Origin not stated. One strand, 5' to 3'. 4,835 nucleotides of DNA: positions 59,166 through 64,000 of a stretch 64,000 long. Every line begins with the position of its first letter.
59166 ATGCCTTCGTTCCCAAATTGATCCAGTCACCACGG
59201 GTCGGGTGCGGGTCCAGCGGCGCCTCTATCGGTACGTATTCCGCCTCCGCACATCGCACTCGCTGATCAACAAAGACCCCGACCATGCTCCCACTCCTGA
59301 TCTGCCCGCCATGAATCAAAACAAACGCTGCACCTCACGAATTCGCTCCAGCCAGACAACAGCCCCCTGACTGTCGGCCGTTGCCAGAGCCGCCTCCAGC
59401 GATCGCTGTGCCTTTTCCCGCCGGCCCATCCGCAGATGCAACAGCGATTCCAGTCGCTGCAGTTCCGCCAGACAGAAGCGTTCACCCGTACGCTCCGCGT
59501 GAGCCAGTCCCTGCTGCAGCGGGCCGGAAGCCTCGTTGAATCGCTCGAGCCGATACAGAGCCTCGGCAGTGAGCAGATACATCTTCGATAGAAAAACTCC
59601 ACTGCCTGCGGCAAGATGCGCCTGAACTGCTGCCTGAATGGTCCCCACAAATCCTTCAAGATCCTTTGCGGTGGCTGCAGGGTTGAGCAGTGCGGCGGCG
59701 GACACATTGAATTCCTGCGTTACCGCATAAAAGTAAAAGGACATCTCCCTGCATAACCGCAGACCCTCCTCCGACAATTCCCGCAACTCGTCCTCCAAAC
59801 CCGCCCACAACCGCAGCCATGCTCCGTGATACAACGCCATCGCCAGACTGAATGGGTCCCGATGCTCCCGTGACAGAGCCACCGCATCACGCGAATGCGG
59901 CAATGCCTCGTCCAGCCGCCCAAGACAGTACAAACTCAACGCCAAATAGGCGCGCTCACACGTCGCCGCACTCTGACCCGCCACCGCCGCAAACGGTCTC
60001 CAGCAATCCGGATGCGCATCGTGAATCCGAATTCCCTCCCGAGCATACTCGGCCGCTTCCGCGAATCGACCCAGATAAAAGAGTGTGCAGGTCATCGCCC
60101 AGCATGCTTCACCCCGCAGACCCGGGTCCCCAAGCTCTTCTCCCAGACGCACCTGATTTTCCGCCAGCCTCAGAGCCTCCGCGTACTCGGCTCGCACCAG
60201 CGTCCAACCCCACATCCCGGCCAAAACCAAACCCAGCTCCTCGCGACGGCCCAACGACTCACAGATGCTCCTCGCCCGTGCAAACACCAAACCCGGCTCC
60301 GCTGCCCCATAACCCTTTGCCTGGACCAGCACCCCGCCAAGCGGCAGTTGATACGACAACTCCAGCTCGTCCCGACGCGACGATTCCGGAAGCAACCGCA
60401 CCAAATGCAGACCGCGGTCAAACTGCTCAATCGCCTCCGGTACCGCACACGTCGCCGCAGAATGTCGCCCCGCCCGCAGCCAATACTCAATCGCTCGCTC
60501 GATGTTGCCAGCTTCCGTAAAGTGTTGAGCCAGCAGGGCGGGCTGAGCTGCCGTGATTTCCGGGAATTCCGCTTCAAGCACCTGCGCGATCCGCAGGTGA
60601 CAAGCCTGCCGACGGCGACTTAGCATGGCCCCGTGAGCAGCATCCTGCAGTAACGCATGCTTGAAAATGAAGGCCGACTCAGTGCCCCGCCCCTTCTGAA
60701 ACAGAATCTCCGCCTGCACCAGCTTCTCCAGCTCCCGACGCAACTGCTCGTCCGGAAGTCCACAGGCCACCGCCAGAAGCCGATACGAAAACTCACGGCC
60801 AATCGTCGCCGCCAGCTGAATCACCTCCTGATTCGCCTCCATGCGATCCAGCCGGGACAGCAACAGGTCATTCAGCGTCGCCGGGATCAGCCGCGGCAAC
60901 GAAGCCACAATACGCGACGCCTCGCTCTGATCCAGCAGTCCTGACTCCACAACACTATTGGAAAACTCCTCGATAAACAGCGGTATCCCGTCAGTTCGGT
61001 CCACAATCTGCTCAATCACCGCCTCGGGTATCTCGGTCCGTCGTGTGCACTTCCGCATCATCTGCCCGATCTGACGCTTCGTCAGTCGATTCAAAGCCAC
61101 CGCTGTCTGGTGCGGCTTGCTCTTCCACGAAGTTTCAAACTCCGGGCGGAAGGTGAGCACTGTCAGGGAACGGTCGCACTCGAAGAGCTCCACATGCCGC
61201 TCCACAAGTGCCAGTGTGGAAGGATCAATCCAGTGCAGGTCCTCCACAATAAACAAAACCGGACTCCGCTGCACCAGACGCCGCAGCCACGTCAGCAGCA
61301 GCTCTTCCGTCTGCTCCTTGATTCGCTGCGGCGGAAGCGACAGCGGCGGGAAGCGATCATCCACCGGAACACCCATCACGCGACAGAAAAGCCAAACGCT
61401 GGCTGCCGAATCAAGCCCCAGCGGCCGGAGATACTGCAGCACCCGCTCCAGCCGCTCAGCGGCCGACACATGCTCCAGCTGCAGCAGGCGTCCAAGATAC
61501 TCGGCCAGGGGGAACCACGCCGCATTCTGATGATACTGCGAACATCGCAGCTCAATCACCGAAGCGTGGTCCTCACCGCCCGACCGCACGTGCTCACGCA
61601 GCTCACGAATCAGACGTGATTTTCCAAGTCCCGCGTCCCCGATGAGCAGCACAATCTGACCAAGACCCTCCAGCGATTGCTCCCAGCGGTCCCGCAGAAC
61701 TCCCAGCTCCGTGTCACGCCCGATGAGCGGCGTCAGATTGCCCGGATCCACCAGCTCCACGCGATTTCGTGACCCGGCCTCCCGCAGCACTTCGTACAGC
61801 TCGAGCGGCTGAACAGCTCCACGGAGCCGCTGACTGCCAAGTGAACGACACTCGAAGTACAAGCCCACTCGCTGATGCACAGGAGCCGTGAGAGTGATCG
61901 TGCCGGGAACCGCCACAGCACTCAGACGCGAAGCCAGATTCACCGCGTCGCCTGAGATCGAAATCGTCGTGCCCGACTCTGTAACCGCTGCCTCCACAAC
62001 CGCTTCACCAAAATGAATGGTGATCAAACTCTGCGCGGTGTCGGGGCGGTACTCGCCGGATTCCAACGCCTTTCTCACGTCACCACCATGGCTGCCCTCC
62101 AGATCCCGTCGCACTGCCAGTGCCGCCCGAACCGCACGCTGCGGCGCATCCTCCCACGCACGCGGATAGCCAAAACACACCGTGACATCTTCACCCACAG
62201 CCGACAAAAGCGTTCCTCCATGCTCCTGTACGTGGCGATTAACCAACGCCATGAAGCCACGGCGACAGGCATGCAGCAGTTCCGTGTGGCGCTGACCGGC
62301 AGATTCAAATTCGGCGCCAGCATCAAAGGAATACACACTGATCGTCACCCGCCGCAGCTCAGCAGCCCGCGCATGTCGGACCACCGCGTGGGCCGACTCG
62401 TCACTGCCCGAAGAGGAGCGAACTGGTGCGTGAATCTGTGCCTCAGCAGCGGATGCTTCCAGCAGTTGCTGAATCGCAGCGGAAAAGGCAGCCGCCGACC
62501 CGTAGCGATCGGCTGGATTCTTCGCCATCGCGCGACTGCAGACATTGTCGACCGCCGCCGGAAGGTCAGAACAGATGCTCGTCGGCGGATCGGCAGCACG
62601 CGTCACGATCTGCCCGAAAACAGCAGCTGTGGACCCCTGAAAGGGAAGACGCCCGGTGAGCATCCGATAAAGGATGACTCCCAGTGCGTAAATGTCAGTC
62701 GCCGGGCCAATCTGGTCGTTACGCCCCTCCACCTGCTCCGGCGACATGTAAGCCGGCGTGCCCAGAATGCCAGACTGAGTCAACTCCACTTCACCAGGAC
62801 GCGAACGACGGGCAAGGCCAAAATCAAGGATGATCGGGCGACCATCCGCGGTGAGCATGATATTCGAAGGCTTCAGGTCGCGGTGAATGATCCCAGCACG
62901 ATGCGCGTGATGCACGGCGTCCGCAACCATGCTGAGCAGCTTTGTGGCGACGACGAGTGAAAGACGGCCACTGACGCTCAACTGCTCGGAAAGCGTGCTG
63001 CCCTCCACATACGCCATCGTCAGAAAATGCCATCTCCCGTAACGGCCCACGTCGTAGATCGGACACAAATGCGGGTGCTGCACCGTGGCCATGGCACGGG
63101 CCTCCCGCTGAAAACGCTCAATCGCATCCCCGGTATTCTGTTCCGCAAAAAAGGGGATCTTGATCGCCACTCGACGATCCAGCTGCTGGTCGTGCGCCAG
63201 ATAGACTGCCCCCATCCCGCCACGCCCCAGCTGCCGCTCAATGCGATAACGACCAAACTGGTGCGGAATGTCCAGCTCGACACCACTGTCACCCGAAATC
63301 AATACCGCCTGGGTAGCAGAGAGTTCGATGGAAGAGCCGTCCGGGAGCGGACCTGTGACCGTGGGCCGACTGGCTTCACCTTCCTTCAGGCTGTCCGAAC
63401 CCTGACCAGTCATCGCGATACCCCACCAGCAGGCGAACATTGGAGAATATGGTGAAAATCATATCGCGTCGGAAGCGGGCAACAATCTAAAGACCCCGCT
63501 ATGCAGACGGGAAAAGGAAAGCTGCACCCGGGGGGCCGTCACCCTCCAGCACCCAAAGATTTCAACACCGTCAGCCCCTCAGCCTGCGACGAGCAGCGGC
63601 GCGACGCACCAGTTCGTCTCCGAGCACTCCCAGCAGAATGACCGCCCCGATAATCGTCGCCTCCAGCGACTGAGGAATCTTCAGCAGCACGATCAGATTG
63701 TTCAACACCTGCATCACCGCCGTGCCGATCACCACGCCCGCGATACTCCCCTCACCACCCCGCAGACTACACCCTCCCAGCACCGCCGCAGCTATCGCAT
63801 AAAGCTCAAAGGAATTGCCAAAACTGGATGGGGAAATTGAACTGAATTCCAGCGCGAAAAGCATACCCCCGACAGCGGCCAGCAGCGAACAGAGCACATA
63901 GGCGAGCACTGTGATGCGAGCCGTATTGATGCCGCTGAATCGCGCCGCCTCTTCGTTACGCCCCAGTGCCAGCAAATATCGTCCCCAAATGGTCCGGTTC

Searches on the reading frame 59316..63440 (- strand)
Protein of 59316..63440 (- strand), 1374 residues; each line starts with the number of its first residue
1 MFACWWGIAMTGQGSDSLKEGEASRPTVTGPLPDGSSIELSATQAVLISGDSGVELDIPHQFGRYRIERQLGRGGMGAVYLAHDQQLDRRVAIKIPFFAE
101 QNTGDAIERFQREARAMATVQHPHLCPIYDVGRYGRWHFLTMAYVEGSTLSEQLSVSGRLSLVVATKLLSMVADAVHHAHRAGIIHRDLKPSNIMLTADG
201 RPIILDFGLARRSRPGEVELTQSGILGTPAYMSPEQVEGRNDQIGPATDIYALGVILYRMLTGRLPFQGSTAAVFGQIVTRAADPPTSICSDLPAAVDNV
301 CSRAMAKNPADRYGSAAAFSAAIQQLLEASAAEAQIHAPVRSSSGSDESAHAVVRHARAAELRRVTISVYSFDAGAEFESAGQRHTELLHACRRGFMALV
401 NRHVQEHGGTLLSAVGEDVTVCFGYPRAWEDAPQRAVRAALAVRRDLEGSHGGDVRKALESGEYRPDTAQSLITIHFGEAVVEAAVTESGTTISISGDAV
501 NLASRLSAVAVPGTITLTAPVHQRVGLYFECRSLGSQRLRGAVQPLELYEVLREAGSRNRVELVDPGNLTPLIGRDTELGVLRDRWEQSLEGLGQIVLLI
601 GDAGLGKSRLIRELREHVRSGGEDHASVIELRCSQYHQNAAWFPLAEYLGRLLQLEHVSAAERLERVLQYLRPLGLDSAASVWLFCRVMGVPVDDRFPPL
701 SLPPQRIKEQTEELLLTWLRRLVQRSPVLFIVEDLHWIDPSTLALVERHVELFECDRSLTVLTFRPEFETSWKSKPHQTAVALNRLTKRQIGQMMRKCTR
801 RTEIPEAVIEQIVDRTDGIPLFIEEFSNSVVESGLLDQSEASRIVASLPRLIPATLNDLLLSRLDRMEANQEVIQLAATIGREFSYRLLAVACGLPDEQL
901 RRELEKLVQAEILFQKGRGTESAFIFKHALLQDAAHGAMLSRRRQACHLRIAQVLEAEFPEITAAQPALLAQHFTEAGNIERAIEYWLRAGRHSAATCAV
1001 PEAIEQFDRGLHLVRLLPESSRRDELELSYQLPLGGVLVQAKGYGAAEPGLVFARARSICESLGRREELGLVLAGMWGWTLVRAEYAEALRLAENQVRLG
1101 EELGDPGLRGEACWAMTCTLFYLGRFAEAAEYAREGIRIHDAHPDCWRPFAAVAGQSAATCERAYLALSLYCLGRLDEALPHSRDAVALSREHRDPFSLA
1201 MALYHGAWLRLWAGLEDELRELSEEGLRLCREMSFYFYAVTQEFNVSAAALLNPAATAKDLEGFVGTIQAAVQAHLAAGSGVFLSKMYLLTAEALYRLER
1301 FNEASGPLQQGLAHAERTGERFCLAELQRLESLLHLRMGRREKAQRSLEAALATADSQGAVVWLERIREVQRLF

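Call 75: search_protein_families(library=pfam, proteins=[window:59316-63440:-], max_evalue=0.0001)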
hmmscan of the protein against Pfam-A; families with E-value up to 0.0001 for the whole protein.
window:59316-63440:- (1374 aa): 7 families
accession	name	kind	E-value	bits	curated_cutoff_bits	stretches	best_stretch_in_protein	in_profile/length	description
PF00069.31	Pkinase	-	4.7e-47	161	31.7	1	65-318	1-257/263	Protein kinase domain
PF07714.23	PK_Tyr_Ser-Thr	-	5e-29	101.8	23.1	1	67-312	3-248/258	Protein tyrosine and serine/threonine kinase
PF13191.12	AAA_16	-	5e-19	69.9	32.6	1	571-752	1-158/167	AAA ATPase domain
PF03109.22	ABC1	-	3.1e-07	30.2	22.9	1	106-214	116-218/244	ABC1 atypical kinase-like domain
PF13401.12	AAA_22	-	5.6e-07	30.4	27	1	595-766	6-124/130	AAA domain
PF01636.29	APH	-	2e-05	24.9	23.2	1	168-212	154-199/239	Phosphotransferase enzyme family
PF13424.12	TPR_12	-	4.9e-05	23.9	30.1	0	1288-1355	6-75/77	Tetratricopeptide repeat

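Call 76: search_protein_families(library=padloc, proteins=[window:59316-63440:-], max_evalue=0.00001)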
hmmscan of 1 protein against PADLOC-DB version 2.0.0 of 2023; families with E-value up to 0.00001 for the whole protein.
window:59316-63440:- (1374 aa): 34 families (the best 25 are shown)
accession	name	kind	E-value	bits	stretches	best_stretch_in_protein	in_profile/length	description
PDLC04042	PD-T4-6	-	6e-86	286.7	1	62-334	8-280/292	-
PDLC04053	PD-T4-6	-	4e-82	274.1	1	60-354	6-299/311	-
PDLC04061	PD-T4-6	-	7.4e-82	274.5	1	63-363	16-325/510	-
PDLC04043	PD-T4-6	-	5.6e-79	264.3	1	57-369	9-309/452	-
PDLC04060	PD-T4-6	-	5.5e-78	261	1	63-341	8-284/486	-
PDLC04039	PD-T4-6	-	5.1e-75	251.2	1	61-344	12-292/458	-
PDLC04057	PD-T4-6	-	2.2e-73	245.8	1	63-340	8-284/443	-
PDLC04054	PD-T4-6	-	1e-72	243.5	1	63-339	11-286/347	-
PDLC04047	PD-T4-6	-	2.4e-70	235.2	1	62-333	9-279/327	-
PDLC04041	PD-T4-6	-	2.1e-68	229.6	1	61-339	26-305/443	-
PDLC04052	PD-T4-6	-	4.3e-65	218.8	1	63-337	9-287/496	-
PDLC04048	PD-T4-6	-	5.9e-65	217.9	1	63-321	10-267/354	-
PDLC04138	mad6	-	7.9e-64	214.7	1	58-351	46-338/659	mads_6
PDLC04040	PD-T4-6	-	8e-61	204.4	1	71-336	2-275/547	-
PDLC04064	PD-T4-6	-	4.1e-59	198.4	1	61-327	18-281/369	-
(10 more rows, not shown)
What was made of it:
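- On Known kinase-based anti-phage systems (PADLOC PD-T4-6, MADS mad6): An unrelated chromosomal kinase (59316-63440) hits it at 6e-86 (call 76).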

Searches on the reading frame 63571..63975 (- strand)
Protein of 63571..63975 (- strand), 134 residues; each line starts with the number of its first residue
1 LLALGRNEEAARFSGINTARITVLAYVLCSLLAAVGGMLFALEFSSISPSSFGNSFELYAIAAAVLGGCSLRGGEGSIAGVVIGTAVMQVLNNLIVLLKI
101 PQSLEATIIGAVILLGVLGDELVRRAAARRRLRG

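Call 75: search_protein_families(library=pfam, proteins=[window:63571-63975:-], max_evalue=0.0001)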
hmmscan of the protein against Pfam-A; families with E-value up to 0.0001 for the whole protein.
window:63571-63975:- (134 aa): 1 family
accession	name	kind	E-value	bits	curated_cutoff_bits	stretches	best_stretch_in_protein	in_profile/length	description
PF02653.21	BPD_transp_2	-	3.9e-24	85.7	26.8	1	2-115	159-267/269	Branched-chain amino acid transport system / permease component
